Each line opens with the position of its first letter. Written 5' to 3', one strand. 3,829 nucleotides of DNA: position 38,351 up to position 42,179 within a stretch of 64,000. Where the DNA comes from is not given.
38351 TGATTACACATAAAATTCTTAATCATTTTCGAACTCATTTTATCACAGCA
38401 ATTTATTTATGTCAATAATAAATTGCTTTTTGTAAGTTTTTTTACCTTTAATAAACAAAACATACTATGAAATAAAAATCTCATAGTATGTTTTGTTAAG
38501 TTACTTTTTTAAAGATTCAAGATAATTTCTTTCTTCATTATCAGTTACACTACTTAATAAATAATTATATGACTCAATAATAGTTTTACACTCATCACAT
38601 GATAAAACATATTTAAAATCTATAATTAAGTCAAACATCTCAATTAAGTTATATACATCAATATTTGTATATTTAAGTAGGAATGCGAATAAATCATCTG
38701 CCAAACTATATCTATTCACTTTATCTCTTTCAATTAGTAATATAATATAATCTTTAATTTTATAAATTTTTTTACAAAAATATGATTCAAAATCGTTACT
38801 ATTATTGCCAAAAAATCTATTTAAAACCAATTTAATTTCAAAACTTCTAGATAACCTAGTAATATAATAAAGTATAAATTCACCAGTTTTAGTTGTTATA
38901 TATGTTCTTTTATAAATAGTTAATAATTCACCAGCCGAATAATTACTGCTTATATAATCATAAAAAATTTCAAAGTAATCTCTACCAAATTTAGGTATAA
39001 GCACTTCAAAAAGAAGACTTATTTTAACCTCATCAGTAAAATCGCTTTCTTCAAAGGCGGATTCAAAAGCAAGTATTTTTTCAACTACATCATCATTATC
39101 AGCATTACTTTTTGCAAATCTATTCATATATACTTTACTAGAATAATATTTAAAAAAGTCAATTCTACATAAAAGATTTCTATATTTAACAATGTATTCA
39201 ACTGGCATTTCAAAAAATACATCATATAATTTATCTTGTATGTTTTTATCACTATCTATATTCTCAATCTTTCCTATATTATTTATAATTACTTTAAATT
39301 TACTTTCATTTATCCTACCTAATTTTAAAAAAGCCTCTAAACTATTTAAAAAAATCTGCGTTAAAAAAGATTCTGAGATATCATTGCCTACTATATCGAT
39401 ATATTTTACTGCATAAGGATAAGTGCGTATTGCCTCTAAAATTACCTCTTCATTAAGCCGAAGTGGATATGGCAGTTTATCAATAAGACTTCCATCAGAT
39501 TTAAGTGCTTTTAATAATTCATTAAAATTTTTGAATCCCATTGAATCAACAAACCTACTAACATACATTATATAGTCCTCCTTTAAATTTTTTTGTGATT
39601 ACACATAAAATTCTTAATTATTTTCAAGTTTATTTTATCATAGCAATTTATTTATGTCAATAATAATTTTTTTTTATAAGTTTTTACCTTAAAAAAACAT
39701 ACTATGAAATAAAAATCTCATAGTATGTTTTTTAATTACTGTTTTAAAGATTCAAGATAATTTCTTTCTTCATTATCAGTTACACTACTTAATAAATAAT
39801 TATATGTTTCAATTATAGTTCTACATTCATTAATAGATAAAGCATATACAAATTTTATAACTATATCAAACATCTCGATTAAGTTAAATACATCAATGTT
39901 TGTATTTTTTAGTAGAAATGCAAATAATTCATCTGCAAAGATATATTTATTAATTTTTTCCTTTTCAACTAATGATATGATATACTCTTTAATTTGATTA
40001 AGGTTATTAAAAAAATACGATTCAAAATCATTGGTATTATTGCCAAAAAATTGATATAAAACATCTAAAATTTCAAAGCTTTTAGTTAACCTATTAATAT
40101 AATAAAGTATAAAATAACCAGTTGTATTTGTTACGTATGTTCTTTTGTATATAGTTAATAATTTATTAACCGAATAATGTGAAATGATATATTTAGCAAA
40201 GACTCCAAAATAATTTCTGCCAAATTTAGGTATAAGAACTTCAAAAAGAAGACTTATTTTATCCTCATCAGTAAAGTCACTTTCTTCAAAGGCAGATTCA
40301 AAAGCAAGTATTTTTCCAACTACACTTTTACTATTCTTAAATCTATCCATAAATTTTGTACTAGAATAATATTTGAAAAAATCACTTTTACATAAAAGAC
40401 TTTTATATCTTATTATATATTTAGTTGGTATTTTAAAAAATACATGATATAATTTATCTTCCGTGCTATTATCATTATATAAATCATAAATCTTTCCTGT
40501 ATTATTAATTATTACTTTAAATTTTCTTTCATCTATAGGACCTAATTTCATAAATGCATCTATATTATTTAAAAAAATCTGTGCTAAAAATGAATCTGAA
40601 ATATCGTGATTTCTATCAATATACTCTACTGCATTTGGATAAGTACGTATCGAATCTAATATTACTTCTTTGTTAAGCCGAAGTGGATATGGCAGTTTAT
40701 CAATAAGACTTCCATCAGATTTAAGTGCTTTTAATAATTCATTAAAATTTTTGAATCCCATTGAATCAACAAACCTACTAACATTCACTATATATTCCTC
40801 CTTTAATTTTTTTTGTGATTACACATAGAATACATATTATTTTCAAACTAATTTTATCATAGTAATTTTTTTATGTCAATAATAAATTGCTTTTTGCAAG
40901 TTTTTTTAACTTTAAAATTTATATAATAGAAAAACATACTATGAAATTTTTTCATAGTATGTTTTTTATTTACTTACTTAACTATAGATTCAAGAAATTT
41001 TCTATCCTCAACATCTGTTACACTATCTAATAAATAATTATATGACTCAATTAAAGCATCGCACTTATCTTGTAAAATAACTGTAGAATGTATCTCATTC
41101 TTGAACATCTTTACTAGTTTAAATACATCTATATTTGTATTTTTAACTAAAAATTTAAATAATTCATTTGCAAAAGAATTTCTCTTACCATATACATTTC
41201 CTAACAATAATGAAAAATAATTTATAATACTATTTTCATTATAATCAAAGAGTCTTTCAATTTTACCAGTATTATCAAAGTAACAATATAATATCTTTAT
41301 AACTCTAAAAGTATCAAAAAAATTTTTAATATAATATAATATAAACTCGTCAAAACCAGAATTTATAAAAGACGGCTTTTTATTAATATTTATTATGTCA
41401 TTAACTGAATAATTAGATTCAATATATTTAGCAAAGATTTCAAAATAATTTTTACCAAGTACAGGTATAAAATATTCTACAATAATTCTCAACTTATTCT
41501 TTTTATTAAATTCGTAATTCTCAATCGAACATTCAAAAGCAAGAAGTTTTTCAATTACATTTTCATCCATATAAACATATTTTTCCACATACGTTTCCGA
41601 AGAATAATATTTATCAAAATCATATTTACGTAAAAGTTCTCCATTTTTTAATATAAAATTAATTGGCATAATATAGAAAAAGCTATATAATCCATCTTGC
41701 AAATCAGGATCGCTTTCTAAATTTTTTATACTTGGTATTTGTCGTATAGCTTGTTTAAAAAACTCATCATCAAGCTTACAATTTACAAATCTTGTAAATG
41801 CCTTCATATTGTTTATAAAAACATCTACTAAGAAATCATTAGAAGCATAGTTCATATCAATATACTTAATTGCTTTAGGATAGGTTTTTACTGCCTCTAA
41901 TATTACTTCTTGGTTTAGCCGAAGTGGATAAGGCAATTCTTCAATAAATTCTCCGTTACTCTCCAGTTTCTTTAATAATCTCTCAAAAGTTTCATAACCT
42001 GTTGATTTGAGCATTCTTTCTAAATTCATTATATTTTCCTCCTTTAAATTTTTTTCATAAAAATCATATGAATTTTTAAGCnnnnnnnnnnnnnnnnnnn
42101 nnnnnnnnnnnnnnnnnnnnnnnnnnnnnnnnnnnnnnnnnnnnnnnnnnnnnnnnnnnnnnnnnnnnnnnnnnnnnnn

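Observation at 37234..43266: Array of five tandem paralogues of an unknown ~350-aa cytosolic protein, mostly with private promoters and terminators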

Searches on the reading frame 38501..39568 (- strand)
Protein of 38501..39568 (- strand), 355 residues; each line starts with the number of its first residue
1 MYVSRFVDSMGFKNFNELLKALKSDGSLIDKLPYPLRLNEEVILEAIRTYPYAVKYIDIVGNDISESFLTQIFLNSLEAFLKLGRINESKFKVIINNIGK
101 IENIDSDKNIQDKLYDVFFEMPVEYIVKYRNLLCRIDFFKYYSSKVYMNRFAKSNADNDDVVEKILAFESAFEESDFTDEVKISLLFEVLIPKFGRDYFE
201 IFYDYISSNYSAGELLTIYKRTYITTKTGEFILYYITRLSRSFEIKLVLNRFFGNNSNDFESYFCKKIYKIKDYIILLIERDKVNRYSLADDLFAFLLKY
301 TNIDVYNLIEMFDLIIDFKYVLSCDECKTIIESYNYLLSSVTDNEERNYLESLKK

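Call 3: search_protein_families(library=pfam, proteins=[window:38501-39568:-], max_evalue=1)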
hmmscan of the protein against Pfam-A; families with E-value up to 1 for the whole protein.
window:38501-39568:- (355 aa): 1 family
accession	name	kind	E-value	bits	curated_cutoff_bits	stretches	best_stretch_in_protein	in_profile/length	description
PF13475.11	DUF4116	-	1.3e-07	31.4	24.9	1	19-58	6-45/49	Domain of unknown function (DUF4116)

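Call 4: search_protein_families(library=ncbifam, proteins=[window:38501-39568:-], max_evalue=1)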
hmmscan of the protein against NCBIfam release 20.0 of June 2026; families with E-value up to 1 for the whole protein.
window:38501-39568:- (355 aa): 0 families

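Call 12: find_homologous_proteins(query=window:38501-39568:-)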
Query window:38501-39568:- (355 aa): 5 proteins with E <= 0.001 among 2773 candidates.
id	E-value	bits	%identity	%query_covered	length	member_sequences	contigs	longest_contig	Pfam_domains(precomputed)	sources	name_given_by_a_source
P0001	3.0e-222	755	100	100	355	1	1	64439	PF13475.12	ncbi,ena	-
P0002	1.6e-71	260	44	99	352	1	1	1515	PF13475.12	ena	-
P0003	4.4e-70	255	42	100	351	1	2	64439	PF13475.12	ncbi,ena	-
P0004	1.0e-66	244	42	99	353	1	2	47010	-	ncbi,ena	-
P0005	2.8e-61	226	49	72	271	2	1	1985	-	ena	-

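Call 17: find_encoding_contigs(protein=P0001, flank=10000)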
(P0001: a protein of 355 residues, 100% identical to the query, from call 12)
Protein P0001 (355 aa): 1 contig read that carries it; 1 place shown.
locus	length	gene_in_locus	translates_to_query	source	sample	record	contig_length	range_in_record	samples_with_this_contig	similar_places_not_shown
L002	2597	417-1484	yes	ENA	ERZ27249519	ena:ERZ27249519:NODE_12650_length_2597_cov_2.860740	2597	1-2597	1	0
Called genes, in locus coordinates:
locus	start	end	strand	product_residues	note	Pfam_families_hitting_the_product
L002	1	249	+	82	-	?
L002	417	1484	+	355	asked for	PF13475:DUF4116 (weak)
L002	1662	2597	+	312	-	?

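Call 19: search_protein_families(library=padloc, proteins=[window:38501-39568:-], max_evalue=1)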
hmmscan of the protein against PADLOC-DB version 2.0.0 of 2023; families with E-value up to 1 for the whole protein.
window:38501-39568:- (355 aa): 0 families

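Call 20: search_protein_families(library=phrogs, proteins=[window:38501-39568:-], max_evalue=1)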
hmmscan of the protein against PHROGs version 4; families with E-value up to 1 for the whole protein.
window:38501-39568:- (355 aa): 2 families
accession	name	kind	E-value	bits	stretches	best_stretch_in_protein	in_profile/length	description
phrog_8338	-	unknown function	0.0016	19.7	1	83-155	23-92/127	-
phrog_1621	-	unknown function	0.1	13.1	1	321-345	54-78/134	-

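Call 28: find_homologous_proteins(query=A2, max_evalue=0.001)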
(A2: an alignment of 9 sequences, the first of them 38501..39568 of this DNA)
Query A2 (9 sequences) (355 aa, profile of the alignment): 6 proteins with E <= 0.001 among 7817 candidates.
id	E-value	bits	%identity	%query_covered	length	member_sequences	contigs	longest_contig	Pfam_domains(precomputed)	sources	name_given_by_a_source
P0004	6.6e-150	518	42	99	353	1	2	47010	-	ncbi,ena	-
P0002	2.7e-149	516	44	99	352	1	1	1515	PF13475.12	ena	-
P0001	6.7e-140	485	100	100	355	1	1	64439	PF13475.12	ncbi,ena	-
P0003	6.9e-139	481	42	100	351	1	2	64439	PF13475.12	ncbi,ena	-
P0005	6.4e-102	360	49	72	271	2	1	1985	-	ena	-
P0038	1.3e-88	316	34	23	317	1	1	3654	PF13475.12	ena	-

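Call 31: find_encoding_contigs(protein=P0002, flank=10000)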
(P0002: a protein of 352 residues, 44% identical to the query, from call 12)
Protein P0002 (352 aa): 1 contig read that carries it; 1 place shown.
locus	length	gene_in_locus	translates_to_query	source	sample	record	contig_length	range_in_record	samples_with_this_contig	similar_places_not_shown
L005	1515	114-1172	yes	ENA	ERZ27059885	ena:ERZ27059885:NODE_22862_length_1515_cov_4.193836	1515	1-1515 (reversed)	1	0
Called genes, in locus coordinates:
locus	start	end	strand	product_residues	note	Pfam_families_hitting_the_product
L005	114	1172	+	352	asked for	PF13475:DUF4116 (faint)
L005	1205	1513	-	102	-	?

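Call 44: predict_structure(alignment_id=A3)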
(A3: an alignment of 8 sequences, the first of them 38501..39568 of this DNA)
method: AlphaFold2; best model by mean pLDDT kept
length: 355 residues; sequences in the alignment: 8
mean_pLDDT: 89.1   pTM: 0.81
mean pLDDT of the five models: 89.1, 88.4, 86.8, 86.6, 85.7
residues with pLDDT >= 90: 230; 70-90: 105; 50-70: 20; < 50: 0
segments of 3 or more residues with pLDDT < 50: none
pLDDT, mean of each block of 10 residues (from residue 1): 83 94 97 93 96 87 83 95 92 95 91 94 96 91 92 75 95 93 91 88 92 78 74 90 88 70 88 91 86 92 91 88 87 94 93 89
secondary structure, 60 per line:
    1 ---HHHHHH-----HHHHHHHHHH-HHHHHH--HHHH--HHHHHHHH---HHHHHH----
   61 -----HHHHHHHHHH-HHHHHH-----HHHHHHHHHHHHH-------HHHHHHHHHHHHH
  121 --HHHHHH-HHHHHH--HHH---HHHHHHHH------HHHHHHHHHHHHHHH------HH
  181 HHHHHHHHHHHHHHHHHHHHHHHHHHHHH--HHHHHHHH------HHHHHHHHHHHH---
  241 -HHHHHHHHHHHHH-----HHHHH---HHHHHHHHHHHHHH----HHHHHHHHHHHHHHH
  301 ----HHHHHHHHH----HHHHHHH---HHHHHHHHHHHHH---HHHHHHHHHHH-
elements in order: H4-9 H15-24 H26-31 H34-37 H40-47 H51-56 H66-75 H77-82 H88-100 H108-120 H123-128 H130-135 H144-151 H158-172 H179-209 H212-219 H226-237 H242-254 H260-264 H268-281 H286-300 H305-313 H318-324 H328-340 H344-354
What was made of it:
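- Closest known: ARM/HEAT/importin-like alpha-solenoids. Different: TM-scores are at most 0.34 and rmsd is 10-25 A. The helix lengths are irregular, including one 31-residue helix at 179-209 (call 44).
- The AF2 model of D has pLDDT 89.1 and pTM 0.81, with about 25 helices (call 44).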

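Call 46: fold_search(model_id=the predicted structure, library=pdb)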
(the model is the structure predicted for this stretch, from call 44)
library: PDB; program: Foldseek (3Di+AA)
matches with E <= 10: 865; with E <= 0.001: 0
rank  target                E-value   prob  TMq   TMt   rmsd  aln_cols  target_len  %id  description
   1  8ga7                  1.0e-02  0.38  0.11  0.09  25.1       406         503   13  Geometrically programmable nanomaterial construction using regularized protein building blocks (released 2024-03-13)
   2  5k7v_A                1.8e-02  0.51  0.11  0.14  24.1       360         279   14  Computational Design of Self-Assembling Cyclic Protein Homooligomers (released 2017-04-12)
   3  4rv1_C                2.8e-02  0.96  0.23  0.21  16.0       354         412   12  Crystal Structure of Engineered Protein. Northeast Structural Genomics Consortium (NESG) Target OR497. (released 2014-12-10)
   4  4rv1_D                4.9e-02  0.96  0.28  0.25  15.1       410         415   12  Crystal Structure of Engineered Protein. Northeast Structural Genomics Consortium (NESG) Target OR497. (released 2014-12-10)
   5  7ue2_A                5.1e-02  0.63  0.17  0.18  18.5       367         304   12  Crystal structure of designed helical repeat protein RPB_PLP3_R6 bound to PLPx6 peptide (released 2023-03-29)
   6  9ijj_AT               6.3e-02  0.93  0.29  0.22  15.7       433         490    9  In situ structure of the central apparatus in mouse sperm axoneme. (released 2025-06-04)
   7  4rv1_A                6.5e-02  0.95  0.32  0.29  15.5       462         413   11  Crystal Structure of Engineered Protein. Northeast Structural Genomics Consortium (NESG) Target OR497. (released 2014-12-10)
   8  6s9p_B                6.5e-02  0.72  0.20  0.21  17.6       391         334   10  Designed Armadillo Repeat protein internal Lock2 fused to target peptide KRKAKITWKR (released 2020-02-19)
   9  9ijj_AA               8.0e-02  0.93  0.29  0.24  16.2       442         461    8  In situ structure of the central apparatus in mouse sperm axoneme. (released 2025-06-04)
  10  7onb_C                9.0e-02  0.90  0.28  0.16  15.4       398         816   12  Structure of the U2 5' module of the A3'-SSA complex (released 2021-08-04)
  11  8gai_C                9.0e-02  0.89  0.28  0.24  15.6       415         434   12  Cavia porcellus (guinea pig) importin-alpha 1 in complex with Bimax2 peptide (released 2023-04-05)
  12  5ife_C                9.0e-02  0.82  0.25  0.15  15.7       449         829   10  Crystal structure of the human SF3b core complex (released 2016-10-26)
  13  7evn_C                9.4e-02  0.89  0.26  0.16  13.8       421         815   11  The cryo-EM structure of the DDX42-SF3b complex (released 2022-08-03)
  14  8tar_U                9.4e-02  0.51  0.17  0.13  21.4       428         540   14  APC/C-CDH1-UBE2C-Ubiquitin-CyclinB-NTD (released 2023-09-27)
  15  9ijj_AD               9.8e-02  0.90  0.28  0.21  15.6       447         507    9  In situ structure of the central apparatus in mouse sperm axoneme. (released 2025-06-04)
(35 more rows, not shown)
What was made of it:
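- On ARM/HEAT alpha-solenoid superfamily: The best PDB hit has E = 0.01 and TM is at most 0.32 (call 46).
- Closest known: ARM/HEAT/importin-like alpha-solenoids. Same: The best Foldseek matches are designed armadillo or helical-repeat proteins, importins and PP2A-A-type scaffolds, which are non-enzymatic binding platforms (call 46).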

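Call 49: fold_search(model_id=the predicted structure, library=viral)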
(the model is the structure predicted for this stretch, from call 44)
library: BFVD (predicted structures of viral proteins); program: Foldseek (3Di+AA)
matches with E <= 10: 341; with E <= 0.001: 0
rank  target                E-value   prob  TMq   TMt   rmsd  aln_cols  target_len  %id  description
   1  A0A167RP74            3.0e-03  1.00  0.34  0.34  10.8       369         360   14  Uncharacterized protein [Powai lake megavirus]
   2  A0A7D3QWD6            1.5e-02  0.51  0.12  0.08  23.7       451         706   15  DUF4116 domain-containing protein [Fadolivirus FV1/VV64]
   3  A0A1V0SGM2            1.7e-02  0.85  0.20  0.20  15.4       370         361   14  DUF4116 domain-containing protein [Hokovirus HKV1]
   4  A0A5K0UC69            3.1e-02  0.51  0.15  0.09  20.3       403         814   12  Uncharacterized protein [Yasminevirus sp. GU-2018]
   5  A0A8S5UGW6            3.5e-02  0.85  0.23  0.16  14.3       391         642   12  Uncharacterized protein [Myoviridae sp. ctshb19]
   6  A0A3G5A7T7            4.2e-02  0.95  0.26  0.27  15.9       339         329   14  Uncharacterized protein [Hyperionvirus sp.]
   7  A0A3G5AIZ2            4.9e-02  0.92  0.26  0.27  13.2       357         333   14  Putative ankyrin repeat protein L25 [Satyrvirus sp.]
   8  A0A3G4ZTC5            5.3e-02  0.33  0.14  0.09  19.9       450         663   12  Uncharacterized protein [Dasosvirus sp.]
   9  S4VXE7                5.7e-02  0.82  0.24  0.16  13.8       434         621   12  Ankyrin repeat domain containing protein [Pandoravirus dulcis]
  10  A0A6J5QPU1            6.2e-02  0.95  0.24  0.15  12.6       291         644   12  Uncharacterized protein [uncultured Caudovirales phage]
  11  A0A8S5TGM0            7.6e-02  0.57  0.19  0.22  15.2       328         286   15  Uncharacterized protein [Myoviridae sp. ctIty1]
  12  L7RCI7                8.2e-02  0.97  0.30  0.33  11.8       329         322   12  Uncharacterized protein [Acanthamoeba polyphaga moumouvirus]
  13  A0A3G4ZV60            1.1e-01  0.35  0.15  0.13  18.6       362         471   13  Uncharacterized protein [Barrevirus sp.]
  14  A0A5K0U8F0            1.3e-01  0.69  0.24  0.13  21.9       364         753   14  Uncharacterized protein [Yasminevirus sp. GU-2018]
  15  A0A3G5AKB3            1.3e-01  0.60  0.21  0.13  15.3       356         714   12  Protein kinase domain-containing protein [Sylvanvirus sp.]
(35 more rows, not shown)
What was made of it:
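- Closest known: ARM/HEAT/importin-like alpha-solenoids. Same: Giant-virus DUF4116 proteins lead the viral library (call 49).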

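Call 61: find_encoding_contigs(protein=P0003, flank=10000)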
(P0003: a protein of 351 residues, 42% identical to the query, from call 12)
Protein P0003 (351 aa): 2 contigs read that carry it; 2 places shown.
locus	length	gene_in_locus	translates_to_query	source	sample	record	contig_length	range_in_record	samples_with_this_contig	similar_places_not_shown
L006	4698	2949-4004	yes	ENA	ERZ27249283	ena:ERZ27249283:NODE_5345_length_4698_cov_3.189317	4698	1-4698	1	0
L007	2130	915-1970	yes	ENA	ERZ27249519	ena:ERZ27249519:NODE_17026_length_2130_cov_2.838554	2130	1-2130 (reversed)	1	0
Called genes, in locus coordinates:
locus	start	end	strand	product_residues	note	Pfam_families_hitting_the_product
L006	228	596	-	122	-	PF04020:Phage_holin_4_2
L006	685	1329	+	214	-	PF04239:DUF421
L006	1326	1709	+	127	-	PF14276:DUF4363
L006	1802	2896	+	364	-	PF13475:DUF4116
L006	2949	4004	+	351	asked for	PF13475:DUF4116 (weak)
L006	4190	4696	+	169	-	?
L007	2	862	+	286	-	?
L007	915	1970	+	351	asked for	PF13475:DUF4116 (weak)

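Call 62: find_encoding_contigs(protein=P0005, flank=10000)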
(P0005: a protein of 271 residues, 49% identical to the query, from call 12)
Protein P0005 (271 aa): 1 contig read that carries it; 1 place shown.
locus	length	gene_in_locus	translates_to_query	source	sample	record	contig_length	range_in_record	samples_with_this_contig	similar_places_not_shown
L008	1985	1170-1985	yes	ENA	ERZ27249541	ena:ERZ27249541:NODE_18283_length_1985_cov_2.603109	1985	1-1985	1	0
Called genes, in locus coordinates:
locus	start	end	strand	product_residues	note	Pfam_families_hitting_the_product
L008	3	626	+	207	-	?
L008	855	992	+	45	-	-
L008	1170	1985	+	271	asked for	?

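Call 69: find_related_loci(query=A2, collection=viral_contigs, flank=10000)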
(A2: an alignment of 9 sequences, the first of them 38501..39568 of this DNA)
Query A2 (355 aa) in viral_contigs; peptide patterns used: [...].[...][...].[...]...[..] (x = any residue, [..] = any of these).
24 stretches matched a pattern, but none encodes a relative of the query by tblastn (E <= 1e-3).

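Call 71: search_dna_similar(query=window:38501-39568:-, collection=phages, mode=protein, max_evalue=0.001)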
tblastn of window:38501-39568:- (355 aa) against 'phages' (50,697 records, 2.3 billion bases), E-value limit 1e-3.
No match.

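Call 72: search_dna_similar(query=window:38501-39568:-, collection=plasmids, mode=protein, max_evalue=0.001)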
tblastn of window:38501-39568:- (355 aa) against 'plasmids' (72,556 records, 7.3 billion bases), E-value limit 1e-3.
No match.

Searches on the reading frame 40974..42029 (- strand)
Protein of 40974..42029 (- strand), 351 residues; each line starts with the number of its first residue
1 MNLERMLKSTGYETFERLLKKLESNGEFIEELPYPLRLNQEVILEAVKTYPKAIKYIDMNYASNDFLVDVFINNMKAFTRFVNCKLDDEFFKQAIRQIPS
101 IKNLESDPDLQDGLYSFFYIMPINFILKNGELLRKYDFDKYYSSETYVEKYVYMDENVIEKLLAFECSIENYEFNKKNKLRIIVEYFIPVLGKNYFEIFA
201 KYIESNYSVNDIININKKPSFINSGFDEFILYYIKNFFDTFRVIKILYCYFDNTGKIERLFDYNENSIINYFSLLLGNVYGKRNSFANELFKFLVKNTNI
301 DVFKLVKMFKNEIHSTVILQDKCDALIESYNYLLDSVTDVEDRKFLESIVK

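Call 3: search_protein_families(library=pfam, proteins=[window:40974-42029:-], max_evalue=1)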
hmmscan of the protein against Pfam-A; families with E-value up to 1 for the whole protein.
window:40974-42029:- (351 aa): 2 families
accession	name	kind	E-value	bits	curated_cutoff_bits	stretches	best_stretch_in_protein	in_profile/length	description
PF13475.11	DUF4116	-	4e-08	33.1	24.9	1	19-58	6-45/49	Domain of unknown function (DUF4116)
PF10353.14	DUF2430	-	0.01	16.7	24.6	1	315-341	44-70/107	Protein of unknown function (DUF2430)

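Call 4: search_protein_families(library=ncbifam, proteins=[window:40974-42029:-], max_evalue=1)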
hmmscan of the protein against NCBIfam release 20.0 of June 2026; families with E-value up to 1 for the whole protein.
window:40974-42029:- (351 aa): 0 families

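Call 19: search_protein_families(library=padloc, proteins=[window:40974-42029:-], max_evalue=1)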
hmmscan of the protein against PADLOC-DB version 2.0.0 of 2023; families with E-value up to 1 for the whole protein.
window:40974-42029:- (351 aa): 0 families

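Call 20: search_protein_families(library=phrogs, proteins=[window:40974-42029:-], max_evalue=1)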
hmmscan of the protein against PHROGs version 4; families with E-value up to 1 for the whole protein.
window:40974-42029:- (351 aa): 0 families
